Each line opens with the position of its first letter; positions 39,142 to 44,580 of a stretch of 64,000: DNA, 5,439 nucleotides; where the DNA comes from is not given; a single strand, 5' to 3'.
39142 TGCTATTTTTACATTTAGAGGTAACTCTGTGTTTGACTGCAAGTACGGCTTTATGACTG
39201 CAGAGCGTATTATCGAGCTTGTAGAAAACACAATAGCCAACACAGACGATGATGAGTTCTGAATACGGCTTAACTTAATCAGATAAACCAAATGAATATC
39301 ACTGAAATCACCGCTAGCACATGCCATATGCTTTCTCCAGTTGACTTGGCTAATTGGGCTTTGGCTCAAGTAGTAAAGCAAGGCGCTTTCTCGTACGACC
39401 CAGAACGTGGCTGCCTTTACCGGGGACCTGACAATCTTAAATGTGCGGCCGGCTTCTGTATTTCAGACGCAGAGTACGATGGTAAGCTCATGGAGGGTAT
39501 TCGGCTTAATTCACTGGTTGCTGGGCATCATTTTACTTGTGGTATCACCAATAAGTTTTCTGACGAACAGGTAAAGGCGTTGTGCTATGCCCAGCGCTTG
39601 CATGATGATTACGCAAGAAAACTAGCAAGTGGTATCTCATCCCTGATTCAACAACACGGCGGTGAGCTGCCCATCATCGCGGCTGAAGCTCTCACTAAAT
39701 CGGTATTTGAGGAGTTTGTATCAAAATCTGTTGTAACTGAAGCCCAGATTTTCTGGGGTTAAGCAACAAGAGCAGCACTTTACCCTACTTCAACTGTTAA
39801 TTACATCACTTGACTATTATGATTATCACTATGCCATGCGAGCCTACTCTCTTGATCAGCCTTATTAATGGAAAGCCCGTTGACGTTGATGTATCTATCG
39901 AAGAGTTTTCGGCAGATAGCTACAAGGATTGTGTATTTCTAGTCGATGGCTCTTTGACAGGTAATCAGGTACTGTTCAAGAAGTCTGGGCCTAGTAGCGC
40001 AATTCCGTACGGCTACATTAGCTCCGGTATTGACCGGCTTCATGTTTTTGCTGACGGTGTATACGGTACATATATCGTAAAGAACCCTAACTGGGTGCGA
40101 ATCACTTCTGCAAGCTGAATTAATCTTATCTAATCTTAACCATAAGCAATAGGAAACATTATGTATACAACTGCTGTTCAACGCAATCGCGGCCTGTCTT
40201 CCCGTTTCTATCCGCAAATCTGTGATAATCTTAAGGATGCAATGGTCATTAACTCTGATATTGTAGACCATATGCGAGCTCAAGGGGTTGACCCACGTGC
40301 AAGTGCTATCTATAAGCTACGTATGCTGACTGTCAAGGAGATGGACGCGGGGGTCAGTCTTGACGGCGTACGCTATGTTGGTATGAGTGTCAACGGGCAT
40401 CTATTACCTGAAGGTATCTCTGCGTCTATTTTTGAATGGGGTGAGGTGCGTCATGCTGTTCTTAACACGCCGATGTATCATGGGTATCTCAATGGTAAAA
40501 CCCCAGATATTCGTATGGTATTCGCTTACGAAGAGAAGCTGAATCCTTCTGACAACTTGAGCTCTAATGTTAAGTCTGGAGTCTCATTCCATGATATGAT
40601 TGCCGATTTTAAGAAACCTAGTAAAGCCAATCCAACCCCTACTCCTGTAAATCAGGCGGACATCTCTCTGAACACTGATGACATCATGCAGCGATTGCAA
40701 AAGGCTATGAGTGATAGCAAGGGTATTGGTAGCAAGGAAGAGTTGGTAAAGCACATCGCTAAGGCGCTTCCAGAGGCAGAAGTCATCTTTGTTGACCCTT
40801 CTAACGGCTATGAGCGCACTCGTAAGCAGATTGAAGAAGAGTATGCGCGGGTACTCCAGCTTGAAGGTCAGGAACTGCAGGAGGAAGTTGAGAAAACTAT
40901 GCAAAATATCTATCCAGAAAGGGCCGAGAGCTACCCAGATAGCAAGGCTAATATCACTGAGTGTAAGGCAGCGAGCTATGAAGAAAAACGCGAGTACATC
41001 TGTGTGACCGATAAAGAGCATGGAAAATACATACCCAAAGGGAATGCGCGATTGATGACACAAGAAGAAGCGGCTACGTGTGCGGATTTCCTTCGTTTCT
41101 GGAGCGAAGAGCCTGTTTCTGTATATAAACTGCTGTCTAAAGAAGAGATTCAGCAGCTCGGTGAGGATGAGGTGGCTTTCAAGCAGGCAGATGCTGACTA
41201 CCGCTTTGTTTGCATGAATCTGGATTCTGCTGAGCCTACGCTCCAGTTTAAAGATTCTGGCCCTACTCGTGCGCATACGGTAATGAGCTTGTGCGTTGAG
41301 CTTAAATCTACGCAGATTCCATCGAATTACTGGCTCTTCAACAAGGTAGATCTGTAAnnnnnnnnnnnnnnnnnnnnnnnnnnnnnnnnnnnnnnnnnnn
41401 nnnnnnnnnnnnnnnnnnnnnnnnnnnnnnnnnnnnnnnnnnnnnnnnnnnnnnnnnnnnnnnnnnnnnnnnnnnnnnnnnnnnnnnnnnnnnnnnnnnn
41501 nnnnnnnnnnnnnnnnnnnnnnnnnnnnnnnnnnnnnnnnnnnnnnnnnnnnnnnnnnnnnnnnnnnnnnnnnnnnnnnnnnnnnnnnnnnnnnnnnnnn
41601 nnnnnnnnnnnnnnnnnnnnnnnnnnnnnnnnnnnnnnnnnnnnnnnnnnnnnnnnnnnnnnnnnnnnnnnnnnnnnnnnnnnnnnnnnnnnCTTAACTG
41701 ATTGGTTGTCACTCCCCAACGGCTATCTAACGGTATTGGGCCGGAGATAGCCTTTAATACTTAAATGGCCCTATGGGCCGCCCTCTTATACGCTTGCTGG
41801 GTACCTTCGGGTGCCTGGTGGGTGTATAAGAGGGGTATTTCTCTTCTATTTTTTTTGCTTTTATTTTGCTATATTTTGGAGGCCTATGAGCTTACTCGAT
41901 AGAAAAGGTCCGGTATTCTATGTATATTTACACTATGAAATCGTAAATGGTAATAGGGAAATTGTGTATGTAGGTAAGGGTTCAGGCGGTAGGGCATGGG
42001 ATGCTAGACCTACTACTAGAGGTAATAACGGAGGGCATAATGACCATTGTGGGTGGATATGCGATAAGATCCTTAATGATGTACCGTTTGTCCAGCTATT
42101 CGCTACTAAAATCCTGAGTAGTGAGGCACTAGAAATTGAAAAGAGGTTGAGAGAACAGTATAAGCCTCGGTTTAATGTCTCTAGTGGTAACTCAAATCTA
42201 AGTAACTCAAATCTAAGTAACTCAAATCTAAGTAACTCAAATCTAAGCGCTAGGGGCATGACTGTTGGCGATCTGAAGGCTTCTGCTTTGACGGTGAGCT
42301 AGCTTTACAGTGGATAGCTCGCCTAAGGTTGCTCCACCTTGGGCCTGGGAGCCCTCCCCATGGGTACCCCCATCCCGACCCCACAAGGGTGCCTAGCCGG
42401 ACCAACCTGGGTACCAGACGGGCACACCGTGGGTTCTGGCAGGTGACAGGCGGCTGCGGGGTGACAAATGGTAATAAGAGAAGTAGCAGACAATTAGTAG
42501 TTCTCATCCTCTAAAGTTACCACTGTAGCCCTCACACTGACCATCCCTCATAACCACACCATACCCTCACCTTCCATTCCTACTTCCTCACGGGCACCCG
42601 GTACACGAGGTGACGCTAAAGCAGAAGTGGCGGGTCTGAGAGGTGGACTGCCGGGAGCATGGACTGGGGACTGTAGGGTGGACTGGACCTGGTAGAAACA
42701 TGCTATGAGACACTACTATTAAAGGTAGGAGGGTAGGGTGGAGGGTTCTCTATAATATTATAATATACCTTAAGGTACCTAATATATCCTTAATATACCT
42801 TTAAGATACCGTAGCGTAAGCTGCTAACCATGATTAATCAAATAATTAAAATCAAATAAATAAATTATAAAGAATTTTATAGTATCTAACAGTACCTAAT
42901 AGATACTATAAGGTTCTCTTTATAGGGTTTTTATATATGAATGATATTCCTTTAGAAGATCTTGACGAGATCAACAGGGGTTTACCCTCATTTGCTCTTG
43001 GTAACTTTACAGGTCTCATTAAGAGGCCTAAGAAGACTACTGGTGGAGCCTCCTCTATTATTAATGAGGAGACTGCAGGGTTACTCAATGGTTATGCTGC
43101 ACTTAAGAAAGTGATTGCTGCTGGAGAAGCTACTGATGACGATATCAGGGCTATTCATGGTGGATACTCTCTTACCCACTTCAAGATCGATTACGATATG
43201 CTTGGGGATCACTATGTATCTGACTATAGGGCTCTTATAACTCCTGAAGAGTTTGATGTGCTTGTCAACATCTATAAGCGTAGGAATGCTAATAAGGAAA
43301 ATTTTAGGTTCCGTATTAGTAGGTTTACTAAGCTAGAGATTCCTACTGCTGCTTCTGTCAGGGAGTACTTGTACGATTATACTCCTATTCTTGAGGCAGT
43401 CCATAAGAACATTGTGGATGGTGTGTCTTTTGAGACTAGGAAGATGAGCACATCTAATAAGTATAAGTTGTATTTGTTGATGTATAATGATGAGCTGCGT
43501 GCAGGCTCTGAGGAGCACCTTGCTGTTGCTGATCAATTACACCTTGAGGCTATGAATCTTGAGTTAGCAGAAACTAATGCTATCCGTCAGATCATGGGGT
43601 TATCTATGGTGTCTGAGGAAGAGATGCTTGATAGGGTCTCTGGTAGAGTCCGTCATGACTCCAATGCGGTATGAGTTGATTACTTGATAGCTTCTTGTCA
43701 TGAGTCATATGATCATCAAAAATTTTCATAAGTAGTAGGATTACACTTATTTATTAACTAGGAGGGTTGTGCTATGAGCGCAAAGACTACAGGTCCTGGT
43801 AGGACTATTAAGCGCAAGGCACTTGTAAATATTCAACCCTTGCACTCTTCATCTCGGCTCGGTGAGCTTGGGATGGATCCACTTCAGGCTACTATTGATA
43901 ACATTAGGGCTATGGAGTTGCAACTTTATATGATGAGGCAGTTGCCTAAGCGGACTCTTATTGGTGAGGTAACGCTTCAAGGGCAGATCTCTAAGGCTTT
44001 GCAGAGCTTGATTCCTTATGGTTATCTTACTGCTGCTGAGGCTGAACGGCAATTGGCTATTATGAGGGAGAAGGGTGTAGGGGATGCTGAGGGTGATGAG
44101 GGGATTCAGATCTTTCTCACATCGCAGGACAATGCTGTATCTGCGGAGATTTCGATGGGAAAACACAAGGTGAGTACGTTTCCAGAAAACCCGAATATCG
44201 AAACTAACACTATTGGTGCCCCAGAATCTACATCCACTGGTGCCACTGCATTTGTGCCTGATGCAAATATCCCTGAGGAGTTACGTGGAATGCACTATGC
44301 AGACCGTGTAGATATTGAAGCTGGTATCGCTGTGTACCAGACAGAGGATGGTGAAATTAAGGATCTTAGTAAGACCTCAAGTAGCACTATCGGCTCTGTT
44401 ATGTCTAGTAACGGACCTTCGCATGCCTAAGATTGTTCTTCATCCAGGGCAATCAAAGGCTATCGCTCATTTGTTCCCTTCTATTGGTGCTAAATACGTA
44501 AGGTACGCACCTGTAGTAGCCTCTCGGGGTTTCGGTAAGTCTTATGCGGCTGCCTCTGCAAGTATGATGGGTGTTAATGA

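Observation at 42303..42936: A 630-nt non-coding hub before the late genes: E3, a pyrimidine/purine strand switch, GGACTG iterons, AT-rich repeats and an inverted repeat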

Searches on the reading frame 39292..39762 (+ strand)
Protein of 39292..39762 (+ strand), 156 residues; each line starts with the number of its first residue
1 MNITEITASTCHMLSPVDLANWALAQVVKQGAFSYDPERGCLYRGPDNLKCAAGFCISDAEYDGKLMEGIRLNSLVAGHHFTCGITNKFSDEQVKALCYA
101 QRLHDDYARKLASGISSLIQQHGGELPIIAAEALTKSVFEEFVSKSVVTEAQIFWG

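Call 22: search_protein_families(library=pfam, proteins=[window:39292-39762:+], max_evalue=0.01)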
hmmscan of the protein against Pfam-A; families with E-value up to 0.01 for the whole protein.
window:39292-39762:+ (156 aa): 0 families

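Call 23: search_protein_families(library=phrogs, proteins=[window:39292-39762:+], max_evalue=0.001)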
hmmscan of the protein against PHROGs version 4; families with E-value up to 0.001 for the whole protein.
window:39292-39762:+ (156 aa): 1 family
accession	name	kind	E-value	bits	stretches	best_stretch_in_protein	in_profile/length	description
phrog_17693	-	unknown function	6.2e-10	39.9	1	38-113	41-111/259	-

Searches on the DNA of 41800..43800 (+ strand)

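Call 10: search_dna_similar(query=window:41800-43800:+, collection=phages, mode=distant, max_rows=30)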
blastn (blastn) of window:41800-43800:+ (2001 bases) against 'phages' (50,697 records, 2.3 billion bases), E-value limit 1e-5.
No match.

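Call 12: search_rna_families(source=window, start=42200, end=43000, threshold=evalue, max_evalue=10, show_alignments=3)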
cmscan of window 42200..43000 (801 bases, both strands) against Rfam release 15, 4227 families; matches with E-value up to 10: 5.
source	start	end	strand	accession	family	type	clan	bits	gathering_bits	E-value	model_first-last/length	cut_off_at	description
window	42213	42385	-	RF02135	HTT-AS1_2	Gene; lncRNA;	-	17.4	100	4.5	1-175/175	no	HTT antisense RNA 1 conserved region 2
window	42280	42382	+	RF02130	GNAS-AS1_4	Gene; lncRNA;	-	17.1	50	9.5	1-122/122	no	GNAS antisense RNA 1 conserved region 4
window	42865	42924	-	RF04157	MIR9486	Gene; miRNA;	-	16.4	100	2.7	1-119/119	no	MIR9486 microRNA precursor family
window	42355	42424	-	RF03256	mir-1286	Gene; miRNA;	-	15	70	5.9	1-76/76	no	mir-1286 microRNA precursor family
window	42969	42991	-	RF01119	sR32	Gene; snRNA; snoRNA; CD-box;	-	11.1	40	3.3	32-57/57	no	Small nucleolar RNA sR32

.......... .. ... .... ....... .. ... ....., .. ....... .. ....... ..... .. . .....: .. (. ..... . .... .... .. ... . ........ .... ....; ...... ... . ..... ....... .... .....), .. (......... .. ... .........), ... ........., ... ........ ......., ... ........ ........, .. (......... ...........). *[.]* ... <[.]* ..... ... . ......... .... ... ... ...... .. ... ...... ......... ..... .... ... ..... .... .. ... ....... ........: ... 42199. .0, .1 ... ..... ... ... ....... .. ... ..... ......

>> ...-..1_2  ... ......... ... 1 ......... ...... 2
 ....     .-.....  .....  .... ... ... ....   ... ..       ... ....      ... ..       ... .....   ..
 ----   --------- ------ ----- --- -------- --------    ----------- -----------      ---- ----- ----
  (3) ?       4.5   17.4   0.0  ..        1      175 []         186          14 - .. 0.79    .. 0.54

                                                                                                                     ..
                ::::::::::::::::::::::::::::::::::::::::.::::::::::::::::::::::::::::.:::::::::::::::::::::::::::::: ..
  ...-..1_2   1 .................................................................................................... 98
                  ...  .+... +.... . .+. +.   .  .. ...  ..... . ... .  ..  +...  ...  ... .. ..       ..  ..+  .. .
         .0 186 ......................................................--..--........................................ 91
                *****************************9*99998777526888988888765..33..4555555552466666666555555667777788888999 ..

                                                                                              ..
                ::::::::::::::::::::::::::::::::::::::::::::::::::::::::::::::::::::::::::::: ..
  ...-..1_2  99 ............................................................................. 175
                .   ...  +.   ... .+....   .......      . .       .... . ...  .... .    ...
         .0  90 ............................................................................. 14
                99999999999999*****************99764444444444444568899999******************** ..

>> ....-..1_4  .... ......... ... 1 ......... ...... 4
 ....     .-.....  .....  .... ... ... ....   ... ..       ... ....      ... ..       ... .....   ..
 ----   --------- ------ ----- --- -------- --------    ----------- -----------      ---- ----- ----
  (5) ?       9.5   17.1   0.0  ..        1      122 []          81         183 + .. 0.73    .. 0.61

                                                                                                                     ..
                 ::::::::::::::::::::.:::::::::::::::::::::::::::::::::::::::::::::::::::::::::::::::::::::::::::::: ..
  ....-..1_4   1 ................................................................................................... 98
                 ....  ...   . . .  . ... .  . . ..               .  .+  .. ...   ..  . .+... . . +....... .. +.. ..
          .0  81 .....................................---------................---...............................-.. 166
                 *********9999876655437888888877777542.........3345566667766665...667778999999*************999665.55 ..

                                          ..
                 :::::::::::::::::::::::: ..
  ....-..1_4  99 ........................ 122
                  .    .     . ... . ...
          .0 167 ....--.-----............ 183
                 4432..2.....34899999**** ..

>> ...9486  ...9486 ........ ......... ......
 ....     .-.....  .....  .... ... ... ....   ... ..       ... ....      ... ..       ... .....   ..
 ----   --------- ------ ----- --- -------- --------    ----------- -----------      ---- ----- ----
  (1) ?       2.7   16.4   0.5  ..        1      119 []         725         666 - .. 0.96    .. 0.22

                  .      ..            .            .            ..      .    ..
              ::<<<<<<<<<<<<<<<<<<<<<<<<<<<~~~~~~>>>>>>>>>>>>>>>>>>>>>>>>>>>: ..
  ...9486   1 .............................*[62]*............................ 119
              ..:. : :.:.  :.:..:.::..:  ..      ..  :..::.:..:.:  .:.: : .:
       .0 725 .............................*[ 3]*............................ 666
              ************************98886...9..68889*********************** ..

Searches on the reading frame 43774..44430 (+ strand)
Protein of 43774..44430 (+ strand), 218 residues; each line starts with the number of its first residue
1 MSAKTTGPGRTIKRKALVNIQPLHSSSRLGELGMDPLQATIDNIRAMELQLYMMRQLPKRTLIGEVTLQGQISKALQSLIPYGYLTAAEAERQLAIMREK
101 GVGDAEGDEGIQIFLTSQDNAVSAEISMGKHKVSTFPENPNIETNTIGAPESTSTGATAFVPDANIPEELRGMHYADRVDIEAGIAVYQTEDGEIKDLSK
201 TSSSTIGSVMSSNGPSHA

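Call 22: search_protein_families(library=pfam, proteins=[window:43774-44430:+], max_evalue=0.01)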
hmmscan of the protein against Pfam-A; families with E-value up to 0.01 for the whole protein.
window:43774-44430:+ (218 aa): 0 families

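Call 23: search_protein_families(library=phrogs, proteins=[window:43774-44430:+], max_evalue=0.001)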
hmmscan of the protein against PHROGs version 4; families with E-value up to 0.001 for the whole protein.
window:43774-44430:+ (218 aa): 0 families

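Call 55: search_protein_families(library=phrogs, alignment_id=A1, max_evalue=0.01)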
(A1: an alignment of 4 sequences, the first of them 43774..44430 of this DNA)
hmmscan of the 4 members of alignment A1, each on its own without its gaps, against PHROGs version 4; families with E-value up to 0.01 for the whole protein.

A. member 1, window:43774-44430:+ (218 aa): 0 families

B. families by the number of members that match (of 4 scanned): 0 families

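Call 56: search_solved_structures(query=A1, max_evalue=1)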
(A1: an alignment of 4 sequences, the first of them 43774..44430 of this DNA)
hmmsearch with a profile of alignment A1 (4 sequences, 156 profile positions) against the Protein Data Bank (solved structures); distinct sequences matched with E-value up to 1: 5.
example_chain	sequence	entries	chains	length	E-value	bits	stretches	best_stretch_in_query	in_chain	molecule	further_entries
5kh0_A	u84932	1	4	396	0.075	16.2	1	27-151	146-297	Small GTP-binding protein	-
5lad_A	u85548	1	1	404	0.09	16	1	28-151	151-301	Putative GTP-binding protein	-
3qq5_A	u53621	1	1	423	0.1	15.8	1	28-151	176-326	Small GTP-binding protein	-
2n01_B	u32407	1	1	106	0.69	13.1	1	90-134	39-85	VirB9 protein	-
6l4u_5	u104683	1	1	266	0.97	12.6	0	16-83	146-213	Fucoxanthin chlorophyll a/c-binding protein Lhcr11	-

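Call 104: find_homologous_proteins(query=A1, max_evalue=0.001)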
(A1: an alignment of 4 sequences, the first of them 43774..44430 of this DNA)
Query A1 (4 sequences) (218 aa, profile of the alignment): 21 proteins with E <= 0.001 among 4648 candidates.
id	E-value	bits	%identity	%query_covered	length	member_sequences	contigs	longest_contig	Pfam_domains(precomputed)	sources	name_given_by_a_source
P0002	4.4e-53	197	-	-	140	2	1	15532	-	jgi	-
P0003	4.1e-49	184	33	11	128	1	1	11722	-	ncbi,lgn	-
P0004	1.1e-39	154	27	12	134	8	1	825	-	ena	-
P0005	2.2e-39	153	-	-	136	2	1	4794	-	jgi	-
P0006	2.7e-39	153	100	85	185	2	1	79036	-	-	-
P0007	2.7e-32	130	-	-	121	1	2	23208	-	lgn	-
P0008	5.9e-32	129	36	11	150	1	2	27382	-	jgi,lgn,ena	-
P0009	1.8e-30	124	29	19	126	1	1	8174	-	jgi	jgi:hypothetical protein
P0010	3.8e-27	113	29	23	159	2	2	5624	-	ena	-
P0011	8.0e-17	80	25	30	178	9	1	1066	-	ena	-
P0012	8.8e-14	70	54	94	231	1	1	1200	-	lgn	-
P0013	1.2e-13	69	54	96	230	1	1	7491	-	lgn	-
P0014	1.4e-12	66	52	94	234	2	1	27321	-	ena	-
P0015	5.4e-10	57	40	90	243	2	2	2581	-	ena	-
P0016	5.5e-10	57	41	90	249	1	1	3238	-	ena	-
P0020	6.4e-10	57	56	50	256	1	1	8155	-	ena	-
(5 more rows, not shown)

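Call 105: find_encoding_contigs(protein=P0014, flank=10000, max_places=4)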
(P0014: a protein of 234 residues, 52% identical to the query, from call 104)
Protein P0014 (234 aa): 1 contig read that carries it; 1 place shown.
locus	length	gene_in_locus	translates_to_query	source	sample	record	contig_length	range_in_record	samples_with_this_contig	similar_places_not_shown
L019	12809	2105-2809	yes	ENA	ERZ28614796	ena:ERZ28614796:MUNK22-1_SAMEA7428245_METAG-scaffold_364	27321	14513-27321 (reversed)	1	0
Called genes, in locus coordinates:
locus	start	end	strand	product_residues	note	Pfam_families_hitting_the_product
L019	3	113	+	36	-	?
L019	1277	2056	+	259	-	-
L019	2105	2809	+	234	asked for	-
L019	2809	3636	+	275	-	PF03237:Terminase_6N (weak)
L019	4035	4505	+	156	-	-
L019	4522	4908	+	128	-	-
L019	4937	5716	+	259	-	PF02562:PhoH, PF13604:AAA_30, PF13245:AAA_19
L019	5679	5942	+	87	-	-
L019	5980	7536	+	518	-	PF13264:DUF4055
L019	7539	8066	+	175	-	-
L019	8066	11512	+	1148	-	PF04233:Phage_Mu_F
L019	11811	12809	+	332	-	-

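Call 106: find_encoding_contigs(protein=P0013, flank=10000, max_places=4)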
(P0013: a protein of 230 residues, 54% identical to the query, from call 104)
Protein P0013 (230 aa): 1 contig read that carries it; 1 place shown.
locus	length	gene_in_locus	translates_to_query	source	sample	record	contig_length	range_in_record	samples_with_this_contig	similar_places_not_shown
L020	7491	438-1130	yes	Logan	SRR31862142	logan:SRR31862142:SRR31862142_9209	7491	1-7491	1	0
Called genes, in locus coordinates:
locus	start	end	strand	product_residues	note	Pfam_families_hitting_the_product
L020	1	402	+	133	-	?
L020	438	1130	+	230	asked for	-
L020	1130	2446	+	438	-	PF03237:Terminase_6N (weak)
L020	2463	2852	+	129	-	-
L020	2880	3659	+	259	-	PF02562:PhoH, PF13604:AAA_30, PF13245:AAA_19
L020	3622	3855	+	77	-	-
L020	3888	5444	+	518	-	PF13264:DUF4055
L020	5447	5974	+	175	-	-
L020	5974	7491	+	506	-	?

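Call 107: find_encoding_contigs(protein=P0020, flank=10000, max_places=4)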
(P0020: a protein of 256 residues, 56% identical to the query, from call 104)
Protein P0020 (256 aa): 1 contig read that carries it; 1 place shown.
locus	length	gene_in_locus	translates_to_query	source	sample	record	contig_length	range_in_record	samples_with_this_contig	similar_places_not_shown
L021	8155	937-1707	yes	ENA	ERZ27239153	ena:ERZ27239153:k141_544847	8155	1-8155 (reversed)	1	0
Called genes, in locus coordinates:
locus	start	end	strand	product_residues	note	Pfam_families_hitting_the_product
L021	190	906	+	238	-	-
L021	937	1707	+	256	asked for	-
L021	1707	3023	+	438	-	PF03237:Terminase_6N (weak)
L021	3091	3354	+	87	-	-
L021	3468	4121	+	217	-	PF02562:PhoH, PF00580:UvrD-helicase (faint), PF13245:AAA_19, PF13604:AAA_30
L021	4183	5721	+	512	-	PF13264:DUF4055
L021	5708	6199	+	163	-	-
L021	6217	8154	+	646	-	?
